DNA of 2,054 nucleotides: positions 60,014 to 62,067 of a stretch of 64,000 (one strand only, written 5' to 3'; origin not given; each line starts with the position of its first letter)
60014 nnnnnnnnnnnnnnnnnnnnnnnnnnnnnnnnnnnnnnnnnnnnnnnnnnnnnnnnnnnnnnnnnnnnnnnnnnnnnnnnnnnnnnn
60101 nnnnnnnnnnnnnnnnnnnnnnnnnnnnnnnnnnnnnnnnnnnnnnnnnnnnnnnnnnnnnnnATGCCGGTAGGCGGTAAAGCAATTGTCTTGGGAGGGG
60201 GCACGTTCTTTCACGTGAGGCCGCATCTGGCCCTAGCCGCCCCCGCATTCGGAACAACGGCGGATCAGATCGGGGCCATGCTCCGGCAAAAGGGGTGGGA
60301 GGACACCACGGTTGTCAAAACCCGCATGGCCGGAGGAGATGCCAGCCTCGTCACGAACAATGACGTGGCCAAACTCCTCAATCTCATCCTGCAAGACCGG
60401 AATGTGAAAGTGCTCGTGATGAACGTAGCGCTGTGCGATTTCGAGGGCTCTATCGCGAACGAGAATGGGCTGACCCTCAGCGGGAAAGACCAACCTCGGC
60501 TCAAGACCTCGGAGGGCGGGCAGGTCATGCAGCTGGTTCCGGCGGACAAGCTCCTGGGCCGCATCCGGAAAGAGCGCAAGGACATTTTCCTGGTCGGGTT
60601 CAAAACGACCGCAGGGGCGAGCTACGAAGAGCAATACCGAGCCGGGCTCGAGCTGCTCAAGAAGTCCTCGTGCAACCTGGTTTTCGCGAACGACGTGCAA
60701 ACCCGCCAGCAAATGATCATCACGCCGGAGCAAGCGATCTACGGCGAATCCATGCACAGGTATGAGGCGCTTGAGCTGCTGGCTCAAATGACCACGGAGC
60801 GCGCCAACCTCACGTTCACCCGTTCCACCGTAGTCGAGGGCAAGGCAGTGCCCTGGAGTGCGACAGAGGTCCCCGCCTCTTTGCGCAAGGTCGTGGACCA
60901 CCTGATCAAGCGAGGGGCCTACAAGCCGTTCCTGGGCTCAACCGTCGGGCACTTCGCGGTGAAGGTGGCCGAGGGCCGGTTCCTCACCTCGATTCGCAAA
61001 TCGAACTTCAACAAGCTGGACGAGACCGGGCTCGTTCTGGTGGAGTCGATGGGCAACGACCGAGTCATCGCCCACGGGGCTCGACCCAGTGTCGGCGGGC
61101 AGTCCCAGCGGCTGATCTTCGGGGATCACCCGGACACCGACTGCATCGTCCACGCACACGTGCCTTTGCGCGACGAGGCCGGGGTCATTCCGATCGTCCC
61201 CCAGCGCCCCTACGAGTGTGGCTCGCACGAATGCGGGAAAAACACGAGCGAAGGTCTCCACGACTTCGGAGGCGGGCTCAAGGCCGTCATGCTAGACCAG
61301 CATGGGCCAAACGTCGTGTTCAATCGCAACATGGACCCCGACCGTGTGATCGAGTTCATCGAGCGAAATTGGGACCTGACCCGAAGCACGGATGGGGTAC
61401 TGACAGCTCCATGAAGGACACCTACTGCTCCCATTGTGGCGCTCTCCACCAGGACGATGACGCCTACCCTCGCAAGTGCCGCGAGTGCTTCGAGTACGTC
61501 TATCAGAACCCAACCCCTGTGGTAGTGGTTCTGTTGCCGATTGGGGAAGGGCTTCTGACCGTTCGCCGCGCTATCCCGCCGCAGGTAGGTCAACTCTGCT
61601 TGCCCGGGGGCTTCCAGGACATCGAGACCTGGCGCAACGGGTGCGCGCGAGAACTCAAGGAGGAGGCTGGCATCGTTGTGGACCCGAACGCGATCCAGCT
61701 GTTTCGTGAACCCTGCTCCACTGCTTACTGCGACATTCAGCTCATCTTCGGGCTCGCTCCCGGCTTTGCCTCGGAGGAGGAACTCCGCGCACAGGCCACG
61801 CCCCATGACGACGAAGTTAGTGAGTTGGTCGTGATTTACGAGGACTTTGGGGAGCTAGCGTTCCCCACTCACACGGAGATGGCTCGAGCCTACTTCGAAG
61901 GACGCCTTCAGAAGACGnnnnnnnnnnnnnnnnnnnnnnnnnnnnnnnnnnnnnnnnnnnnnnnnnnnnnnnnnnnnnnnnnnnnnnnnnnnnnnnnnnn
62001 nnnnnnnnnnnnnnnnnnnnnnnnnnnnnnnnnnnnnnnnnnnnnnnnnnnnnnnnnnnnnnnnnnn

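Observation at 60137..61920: Novel fusion of a CoaB-like ligase domain and a class II aldolase-like domain, co-transcribed with a NudC-like Nudix hydrolase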

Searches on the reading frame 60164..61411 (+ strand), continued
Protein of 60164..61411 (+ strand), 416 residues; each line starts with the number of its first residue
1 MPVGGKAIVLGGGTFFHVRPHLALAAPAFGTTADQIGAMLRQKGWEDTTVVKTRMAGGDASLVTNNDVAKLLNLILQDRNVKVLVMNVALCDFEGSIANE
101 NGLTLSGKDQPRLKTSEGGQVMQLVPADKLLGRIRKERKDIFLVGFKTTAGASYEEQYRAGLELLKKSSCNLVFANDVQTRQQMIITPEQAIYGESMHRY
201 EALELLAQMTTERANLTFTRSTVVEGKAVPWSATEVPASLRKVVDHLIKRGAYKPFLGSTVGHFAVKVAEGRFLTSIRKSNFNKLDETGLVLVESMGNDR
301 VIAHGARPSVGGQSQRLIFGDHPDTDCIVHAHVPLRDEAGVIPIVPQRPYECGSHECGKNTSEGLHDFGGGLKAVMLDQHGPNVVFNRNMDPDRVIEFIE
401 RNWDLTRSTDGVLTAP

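Call 91: get_annotated_region(hit=H17, flank=7000)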
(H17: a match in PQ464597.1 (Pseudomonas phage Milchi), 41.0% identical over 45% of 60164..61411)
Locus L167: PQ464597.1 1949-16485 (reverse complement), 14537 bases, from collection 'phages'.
description: Pseudomonas phage Milchi, complete genome.
organism: Pseudomonas phage Milchi (NCBI taxid 3374953)
taxonomy: Viruses; Duplodnaviria; Heunggongvirae; Uroviricota; Caudoviricetes
host: Pseudomonas poae Z9_5; source: -; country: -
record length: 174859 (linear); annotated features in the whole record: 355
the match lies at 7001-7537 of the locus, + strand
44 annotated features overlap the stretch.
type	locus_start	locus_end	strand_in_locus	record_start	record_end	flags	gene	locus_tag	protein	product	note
CDS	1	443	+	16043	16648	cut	-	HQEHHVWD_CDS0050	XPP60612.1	hypothetical protein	-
CDS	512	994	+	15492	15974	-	-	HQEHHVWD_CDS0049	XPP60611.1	hypothetical protein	-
CDS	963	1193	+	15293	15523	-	-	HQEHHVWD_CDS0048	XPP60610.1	hypothetical protein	-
CDS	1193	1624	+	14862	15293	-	-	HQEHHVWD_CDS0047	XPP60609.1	hypothetical protein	-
CDS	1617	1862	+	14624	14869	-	-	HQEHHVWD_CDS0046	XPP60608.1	hypothetical protein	-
CDS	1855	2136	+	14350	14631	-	-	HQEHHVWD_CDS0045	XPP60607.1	hypothetical protein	-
CDS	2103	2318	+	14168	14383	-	-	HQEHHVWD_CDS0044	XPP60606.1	hypothetical protein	-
CDS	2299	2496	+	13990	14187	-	-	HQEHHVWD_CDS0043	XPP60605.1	hypothetical protein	-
CDS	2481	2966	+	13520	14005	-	-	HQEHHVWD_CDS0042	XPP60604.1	nucleoside deoxyribosyltransferase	-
CDS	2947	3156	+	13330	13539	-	-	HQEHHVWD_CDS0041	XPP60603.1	hypothetical protein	-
CDS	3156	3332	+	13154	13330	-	-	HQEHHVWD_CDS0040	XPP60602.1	hypothetical protein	-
CDS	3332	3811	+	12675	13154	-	-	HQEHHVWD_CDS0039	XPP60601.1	hypothetical protein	-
CDS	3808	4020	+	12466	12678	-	-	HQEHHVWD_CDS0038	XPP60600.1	hypothetical protein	-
CDS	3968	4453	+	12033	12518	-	-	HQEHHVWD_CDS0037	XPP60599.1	hypothetical protein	-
CDS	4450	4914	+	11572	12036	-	-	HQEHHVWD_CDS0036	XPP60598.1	hypothetical protein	-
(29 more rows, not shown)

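Call 96: search_solved_structures(query=L167:6659-7015:+, max_evalue=1, show_alignments=2)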
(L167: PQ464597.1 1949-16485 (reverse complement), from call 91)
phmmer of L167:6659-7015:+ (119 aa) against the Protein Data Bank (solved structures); distinct sequences matched with E-value up to 1: 3.
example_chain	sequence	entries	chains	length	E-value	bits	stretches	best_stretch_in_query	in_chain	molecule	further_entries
6sw9_Y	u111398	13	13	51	0.32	14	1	80-112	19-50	30S ribosomal protein S27ae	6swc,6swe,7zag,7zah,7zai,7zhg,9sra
9fhl_C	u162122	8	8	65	0.32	14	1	67-91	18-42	Small zinc finger protein HVO-2753-like zinc-binding pocket domain-containing protein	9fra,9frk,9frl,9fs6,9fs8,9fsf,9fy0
3rio_A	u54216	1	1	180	0.95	12.5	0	9-58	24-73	PtsGHI operon antiterminator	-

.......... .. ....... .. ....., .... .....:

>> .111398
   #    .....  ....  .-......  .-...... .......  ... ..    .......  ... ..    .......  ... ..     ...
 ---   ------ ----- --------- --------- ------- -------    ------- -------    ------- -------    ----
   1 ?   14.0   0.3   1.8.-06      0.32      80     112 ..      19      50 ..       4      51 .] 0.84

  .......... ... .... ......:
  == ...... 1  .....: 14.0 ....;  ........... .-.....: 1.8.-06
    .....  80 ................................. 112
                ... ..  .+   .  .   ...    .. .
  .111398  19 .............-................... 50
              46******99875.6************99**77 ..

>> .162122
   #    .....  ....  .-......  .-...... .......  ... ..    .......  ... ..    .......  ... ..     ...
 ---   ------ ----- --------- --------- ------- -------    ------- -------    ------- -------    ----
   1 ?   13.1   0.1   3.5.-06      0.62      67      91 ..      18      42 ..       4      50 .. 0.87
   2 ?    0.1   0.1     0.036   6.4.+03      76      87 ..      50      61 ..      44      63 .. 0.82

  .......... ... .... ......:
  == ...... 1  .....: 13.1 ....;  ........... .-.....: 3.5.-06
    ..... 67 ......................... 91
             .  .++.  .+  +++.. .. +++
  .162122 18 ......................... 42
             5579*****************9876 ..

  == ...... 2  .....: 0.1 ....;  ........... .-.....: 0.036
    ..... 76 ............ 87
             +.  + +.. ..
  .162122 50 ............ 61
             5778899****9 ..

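Call 97: find_homologous_proteins(query=L084:4998-5624:+)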
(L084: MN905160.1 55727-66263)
Query L084:4998-5624:+ (209 aa): 179 proteins with E <= 0.001 among 304 candidates; the best 120 are listed.
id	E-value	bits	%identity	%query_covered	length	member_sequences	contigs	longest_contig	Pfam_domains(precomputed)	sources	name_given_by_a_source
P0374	5.7e-134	462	100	100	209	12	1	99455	PF04127.23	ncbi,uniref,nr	ncbi:hypothetical protein PJKIFABJ_00119 [Pseudomonas phage PE09]|uniref:DNA/pantothenate metabolism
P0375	3.1e-99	349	78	98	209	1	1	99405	PF04127.23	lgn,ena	-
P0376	5.8e-97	341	73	99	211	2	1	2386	PF04127.23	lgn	-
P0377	4.4e-96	338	74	99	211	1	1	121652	PF04127.23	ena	-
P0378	1.1e-93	331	71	100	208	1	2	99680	PF04127.23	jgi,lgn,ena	jgi:hypothetical protein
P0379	1.1e-93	331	73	100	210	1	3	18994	PF04127.23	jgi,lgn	jgi:hypothetical protein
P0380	9.1e-93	328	71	100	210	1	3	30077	-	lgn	-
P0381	1.7e-92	327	71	100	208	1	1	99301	PF04127.23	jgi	jgi:hypothetical protein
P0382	2.2e-92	326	70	100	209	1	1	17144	PF04127.23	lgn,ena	-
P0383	7.3e-92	325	72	100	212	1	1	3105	PF04127.23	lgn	-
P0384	2.8e-90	319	73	99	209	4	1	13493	PF04127.23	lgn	-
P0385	4.6e-90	319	72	98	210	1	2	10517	PF04127.23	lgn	-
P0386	7.6e-90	318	71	99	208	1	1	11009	PF04127.23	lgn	-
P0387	1.1e-89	318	72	98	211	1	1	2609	PF04127.23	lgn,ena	-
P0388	1.8e-89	317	69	100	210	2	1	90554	PF04127.23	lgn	-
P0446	6.5e-60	220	54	92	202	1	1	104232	PF04127.23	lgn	-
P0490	9.6e-53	197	48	94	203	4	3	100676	PF04127.23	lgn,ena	-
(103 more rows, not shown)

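Call 98: find_encoding_contigs(protein=P0490, flank=4000, max_places=2)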
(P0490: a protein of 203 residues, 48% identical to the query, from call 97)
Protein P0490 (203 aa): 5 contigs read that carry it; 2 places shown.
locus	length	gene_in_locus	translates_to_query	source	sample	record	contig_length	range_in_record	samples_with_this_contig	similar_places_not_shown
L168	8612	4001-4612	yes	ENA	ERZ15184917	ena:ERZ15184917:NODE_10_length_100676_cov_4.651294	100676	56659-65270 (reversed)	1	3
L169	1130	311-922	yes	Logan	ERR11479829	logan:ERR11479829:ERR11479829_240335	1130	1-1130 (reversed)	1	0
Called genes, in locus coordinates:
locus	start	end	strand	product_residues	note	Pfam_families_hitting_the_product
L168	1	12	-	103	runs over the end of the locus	-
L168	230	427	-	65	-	-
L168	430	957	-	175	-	-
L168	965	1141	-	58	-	-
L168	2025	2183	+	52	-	-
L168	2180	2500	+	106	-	PF14216:DUF4326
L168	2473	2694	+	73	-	-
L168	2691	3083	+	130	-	-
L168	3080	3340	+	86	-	-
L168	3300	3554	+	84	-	-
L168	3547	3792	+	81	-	-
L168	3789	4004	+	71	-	-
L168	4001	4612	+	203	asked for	PF04127:DFP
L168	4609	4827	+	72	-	-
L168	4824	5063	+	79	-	-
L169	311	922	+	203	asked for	PF04127:DFP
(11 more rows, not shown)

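Call 99: find_encoding_contigs(protein=P0446, flank=4000, max_places=2)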
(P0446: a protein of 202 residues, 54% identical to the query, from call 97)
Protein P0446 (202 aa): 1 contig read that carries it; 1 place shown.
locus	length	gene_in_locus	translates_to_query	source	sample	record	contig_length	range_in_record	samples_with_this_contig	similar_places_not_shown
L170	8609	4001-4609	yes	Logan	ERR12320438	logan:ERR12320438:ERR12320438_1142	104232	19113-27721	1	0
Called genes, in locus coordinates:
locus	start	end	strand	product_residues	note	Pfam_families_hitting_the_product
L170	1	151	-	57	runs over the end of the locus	-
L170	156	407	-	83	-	-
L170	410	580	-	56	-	-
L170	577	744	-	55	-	-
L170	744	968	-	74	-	-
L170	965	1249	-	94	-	-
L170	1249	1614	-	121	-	-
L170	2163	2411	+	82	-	-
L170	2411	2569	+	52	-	-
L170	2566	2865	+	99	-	PF14216:DUF4326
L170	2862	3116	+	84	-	-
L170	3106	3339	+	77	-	-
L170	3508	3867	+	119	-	-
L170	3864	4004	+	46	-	-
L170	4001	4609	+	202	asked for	PF04127:DFP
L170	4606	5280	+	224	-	PF01551:Peptidase_M23 (weak)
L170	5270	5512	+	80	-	-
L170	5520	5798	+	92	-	-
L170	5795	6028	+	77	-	-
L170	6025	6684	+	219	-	-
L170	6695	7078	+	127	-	-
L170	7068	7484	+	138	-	-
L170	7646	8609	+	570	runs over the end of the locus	PF13155:Toprim_2 (weak)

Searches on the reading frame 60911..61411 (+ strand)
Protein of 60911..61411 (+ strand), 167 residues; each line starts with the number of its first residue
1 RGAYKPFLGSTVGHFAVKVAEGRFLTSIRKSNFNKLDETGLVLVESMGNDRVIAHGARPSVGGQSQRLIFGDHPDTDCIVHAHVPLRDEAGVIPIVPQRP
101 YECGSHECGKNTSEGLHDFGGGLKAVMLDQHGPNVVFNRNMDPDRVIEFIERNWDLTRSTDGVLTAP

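Call 3: search_protein_families(library=pfam, proteins=[window:60911-61411:+], max_evalue=1)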
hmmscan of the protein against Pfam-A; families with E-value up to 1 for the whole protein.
window:60911-61411:+ (167 aa): 1 family
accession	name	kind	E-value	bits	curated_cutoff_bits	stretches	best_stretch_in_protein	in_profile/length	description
PF00596.27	Aldolase_II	-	8.7e-09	36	22.2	1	10-85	18-93/183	Class II Aldolase and Adducin N-terminal domain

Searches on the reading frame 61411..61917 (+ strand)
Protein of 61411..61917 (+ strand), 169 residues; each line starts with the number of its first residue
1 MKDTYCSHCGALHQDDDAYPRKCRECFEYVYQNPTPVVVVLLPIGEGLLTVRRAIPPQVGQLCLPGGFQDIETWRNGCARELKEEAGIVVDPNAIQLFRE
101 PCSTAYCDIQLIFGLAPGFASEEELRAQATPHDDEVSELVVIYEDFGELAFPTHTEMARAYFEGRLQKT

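Call 3: search_protein_families(library=pfam, proteins=[window:61411-61917:+], max_evalue=1)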
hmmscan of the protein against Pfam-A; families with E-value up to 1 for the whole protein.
window:61411-61917:+ (169 aa): 5 families
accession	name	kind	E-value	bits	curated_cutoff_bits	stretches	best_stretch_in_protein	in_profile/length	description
PF00293.34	NUDIX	-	6.4e-09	36.4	21.1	1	37-150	5-120/134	NUDIX domain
PF22289.1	DmmA-like_C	-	0.021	15.2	27.4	1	5-26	3-24/44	Dimethylamine monooxygenase subunit DmmA-like, C-terminal domain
PF23458.2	DUF7130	-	0.05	13.9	35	1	6-26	56-76/89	Domain of unknown function (DUF7130)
PF13240.11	Zn_Ribbon_1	-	0.32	11.3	25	1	5-17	1-13/23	zinc-ribbon domain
PF13248.11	Zn_ribbon_3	-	0.32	11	27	1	4-26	3-22/26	zinc-ribbon domain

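Call 4: search_protein_families(library=phrogs, proteins=[window:61411-61917:+], max_evalue=0.1)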
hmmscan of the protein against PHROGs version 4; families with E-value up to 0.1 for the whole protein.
window:61411-61917:+ (169 aa): 1 family
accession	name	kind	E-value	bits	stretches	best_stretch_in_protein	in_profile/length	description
phrog_1198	-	other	6.3e-07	30.4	1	17-101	19-106/253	MutT/NUDIX hydrolase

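Call 5: search_protein_families(library=ncbifam, proteins=[window:61411-61917:+], max_evalue=1)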
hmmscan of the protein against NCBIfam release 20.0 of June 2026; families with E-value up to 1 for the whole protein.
window:61411-61917:+ (169 aa): 10 families
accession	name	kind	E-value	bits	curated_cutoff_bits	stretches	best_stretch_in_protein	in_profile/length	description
NF003791.0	PRK05379.2-3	equivalog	5.5e-05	22.5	409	1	18-91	184-259/340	bifunctional nicotinamide-nucleotide adenylyltransferase/Nudix hydroxylase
NF003786.0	PRK05379.1-2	equivalog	5.7e-05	22.5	397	1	18-90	200-274/354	bifunctional nicotinamide-nucleotide adenylyltransferase/Nudix hydroxylase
NF006961.0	PRK09438.1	equivalog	0.00034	20.1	103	1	30-105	4-78/151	dihydroneopterin triphosphate diphosphatase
NF003788.0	PRK05379.1-5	equivalog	0.00036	20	354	1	34-92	211-271/351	bifunctional nicotinamide-nucleotide adenylyltransferase/Nudix hydroxylase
NF001299.0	PRK00241.1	equivalog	0.00042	19.8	158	1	3-90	102-190/263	NAD(+) diphosphatase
NF003790.0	PRK05379.2-2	equivalog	0.00052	19.2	403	1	47-89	229-272/354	bifunctional nicotinamide mononucleotide adenylyltransferase/ADP-ribose pyrophosphatase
NF003787.0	PRK05379.1-4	equivalog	0.0006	18.9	449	1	46-90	219-264/346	bifunctional nicotinamide-nucleotide adenylyltransferase/Nudix hydroxylase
NF006530.0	PRK08999.1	equivalog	0.0025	16.9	245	1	40-92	13-66/315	Nudix family hydrolase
TIGR00586.1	mutt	equivalog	0.069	13.2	97.9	1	48-98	20-69/129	8-oxo-dGTP diphosphatase MutT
NF008044.0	PRK10776.1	equivalog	0.081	12.8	148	1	50-91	21-63/130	8-oxo-dGTP diphosphatase MutT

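Call 69: search_solved_structures(query=window:61411-61917:+, max_evalue=0.01, show_alignments=3)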
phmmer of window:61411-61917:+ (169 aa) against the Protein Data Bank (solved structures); distinct sequences matched with E-value up to 0.01: 6.
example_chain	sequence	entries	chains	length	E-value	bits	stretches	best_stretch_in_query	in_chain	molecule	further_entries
3cng_A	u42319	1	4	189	2.5e-08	37.4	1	5-92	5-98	NUDIX hydrolase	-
2qjo_A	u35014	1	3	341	0.0017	21.7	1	40-90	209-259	Bifunctional NMN adenylyltransferase/Nudix hydrolase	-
5iw4_A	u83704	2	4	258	0.0018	21.6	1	4-90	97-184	NADH pyrophosphatase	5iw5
1vk6_A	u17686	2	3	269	0.0019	21.5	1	4-90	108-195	NADH pyrophosphatase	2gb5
5isy_A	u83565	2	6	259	0.0047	20.2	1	4-90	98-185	NADH pyrophosphatase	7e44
2yyh_A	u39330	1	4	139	0.0082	19.5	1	46-93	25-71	8-OXO-dGTPase domain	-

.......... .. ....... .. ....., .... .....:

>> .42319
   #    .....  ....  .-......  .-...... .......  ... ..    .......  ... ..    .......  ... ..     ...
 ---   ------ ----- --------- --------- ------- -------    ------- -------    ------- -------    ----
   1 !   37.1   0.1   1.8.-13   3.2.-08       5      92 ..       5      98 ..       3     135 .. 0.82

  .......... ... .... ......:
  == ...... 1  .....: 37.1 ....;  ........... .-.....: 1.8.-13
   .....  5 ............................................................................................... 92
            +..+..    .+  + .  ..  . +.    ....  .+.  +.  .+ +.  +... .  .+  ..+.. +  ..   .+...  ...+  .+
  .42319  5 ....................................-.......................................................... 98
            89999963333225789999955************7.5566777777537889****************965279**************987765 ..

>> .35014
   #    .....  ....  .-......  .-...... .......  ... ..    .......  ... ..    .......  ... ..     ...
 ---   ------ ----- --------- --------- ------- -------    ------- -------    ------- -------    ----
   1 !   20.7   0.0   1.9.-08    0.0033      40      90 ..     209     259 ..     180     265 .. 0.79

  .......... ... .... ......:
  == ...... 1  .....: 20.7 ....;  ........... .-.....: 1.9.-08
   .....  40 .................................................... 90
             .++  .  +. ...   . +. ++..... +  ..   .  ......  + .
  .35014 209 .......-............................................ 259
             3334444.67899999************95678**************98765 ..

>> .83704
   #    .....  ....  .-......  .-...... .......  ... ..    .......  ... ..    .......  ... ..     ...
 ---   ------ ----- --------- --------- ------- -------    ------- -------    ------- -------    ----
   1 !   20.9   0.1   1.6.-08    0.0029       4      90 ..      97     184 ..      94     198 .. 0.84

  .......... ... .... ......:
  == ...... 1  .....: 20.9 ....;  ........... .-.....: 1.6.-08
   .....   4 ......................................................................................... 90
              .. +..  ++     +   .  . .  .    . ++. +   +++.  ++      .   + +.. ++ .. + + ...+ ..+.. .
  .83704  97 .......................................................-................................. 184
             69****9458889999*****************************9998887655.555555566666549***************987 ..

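Call 70: search_dna_similar(query=window:61411-61917:+, collection=phages, mode=protein, max_rows=15)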
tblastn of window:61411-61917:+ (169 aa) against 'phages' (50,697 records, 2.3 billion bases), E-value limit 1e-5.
Records with a match: 27; places in all: 27; records where one place covers at least 80% of the query: 23.
Best place of each record, by identity: <60% 27.
By first word of the organism name: Rhizobium 12; Brevundimonas 8; Caulobacter 4; Bacteriophage 2; Sinorhizobium 1.
By host as written in the record: Brevundimonas pondensis LVF1 6; Caulobacter vibrioides CB15 4; - 3; Rhizobium phaseoli INC1-2 2; Rhizobium sp. N941 2; Rhizobium leguminosarum VF39SM 1; Brevundimonas pondensis EIF1 1; Rhizobium phaseoli T2_3 1; and 7 more.
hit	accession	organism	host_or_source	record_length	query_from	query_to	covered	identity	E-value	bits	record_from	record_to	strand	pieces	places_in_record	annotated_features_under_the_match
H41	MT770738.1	Rhizobium phage B1VFA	Rhizobium leguminosarum VF39SM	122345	22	163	84%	41.4%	9e-20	91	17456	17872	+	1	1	hypothetical protein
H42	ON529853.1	Brevundimonas phage vB_BpoS-Bambus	Brevundimonas pondensis LVF1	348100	1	167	99%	32.0%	5e-9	60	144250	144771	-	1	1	8-oxo-dGTP diphosphatase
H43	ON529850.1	Brevundimonas phage vB_BpoS-Gurke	Brevundimonas pondensis LVF1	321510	1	168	99%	31.8%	5e-13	71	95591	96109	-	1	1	8-oxo-dGTP diphosphatase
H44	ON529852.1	Brevundimonas phage vB_BpoS-Kabachok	Brevundimonas pondensis LVF1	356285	1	165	98%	31.8%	3e-7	54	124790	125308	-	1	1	8-oxo-dGTP diphosphatase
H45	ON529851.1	Brevundimonas phage vB_BpoS-Marchewka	Brevundimonas pondensis LVF1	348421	1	165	98%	31.8%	2e-6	52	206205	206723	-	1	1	NUDIX hydrolase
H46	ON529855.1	Brevundimonas phage vB_BpoS-Domovoi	Brevundimonas pondensis EIF1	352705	1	165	98%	31.6%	6e-7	54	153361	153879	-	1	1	8-oxo-dGTP diphosphatase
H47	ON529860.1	Brevundimonas phage vB_BpoS-Papperlapapp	Brevundimonas pondensis LVF1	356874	1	165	98%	31.6%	6e-7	54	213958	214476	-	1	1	8-oxo-dGTP diphosphatase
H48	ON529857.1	Brevundimonas phage vB_BpoS-Kikimora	Brevundimonas pondensis LVF1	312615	1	168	99%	30.7%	2e-13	72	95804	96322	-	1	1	8-oxo-dGTP diphosphatase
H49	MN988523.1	Rhizobium phage RHph_TM2_3B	Rhizobium phaseoli T2_3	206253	31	168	82%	37.0%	2e-7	55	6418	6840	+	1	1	putative bifunctional NMN adenylyltransferase/NUDIX hydrolase protein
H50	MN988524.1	Rhizobium phage RHph_TM3_3_6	Rhizobium phaseoli T3_6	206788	31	168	82%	37.0%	2e-7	55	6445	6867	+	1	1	putative bifunctional NMN adenylyltransferase/NUDIX hydrolase protein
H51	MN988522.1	Rhizobium phage RHph_TM40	Rhizobium leg. CIAT894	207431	31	168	82%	37.0%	2e-7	55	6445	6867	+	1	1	putative bifunctional NMN adenylyltransferase/NUDIX hydrolase protein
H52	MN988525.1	Rhizobium phage RHph_Y65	Rhizobium phaseoli INC1-2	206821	31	168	82%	37.0%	3e-7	55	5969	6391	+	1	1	putative bifunctional NMN adenylyltransferase/NUDIX hydrolase protein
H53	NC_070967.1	Rhizobium phage RHph_Y65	Rhizobium phaseoli INC1-2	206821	31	168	82%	37.0%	3e-7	55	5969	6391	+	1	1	putative bifunctional NMN adenylyltransferase/NUDIX hydrolase protein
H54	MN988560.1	Rhizobium phage RHph_TM21B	R. phaseoli INC 1-2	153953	33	168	80%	34.5%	6e-12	68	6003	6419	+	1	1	putative bifunctional NMN adenylyltransferase/NUDIX hydrolase protein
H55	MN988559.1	Rhizobium phage RHph_TM39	R. phaseoli S20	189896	33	168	80%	34.5%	6e-12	68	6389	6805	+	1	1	putative bifunctional NMN adenylyltransferase/NUDIX hydrolase protein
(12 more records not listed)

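Call 88: search_protein_families(library=padloc, proteins=[window:61411-61917:+], max_evalue=0.01)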
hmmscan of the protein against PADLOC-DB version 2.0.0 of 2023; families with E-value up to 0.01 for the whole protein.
window:61411-61917:+ (169 aa): 0 families
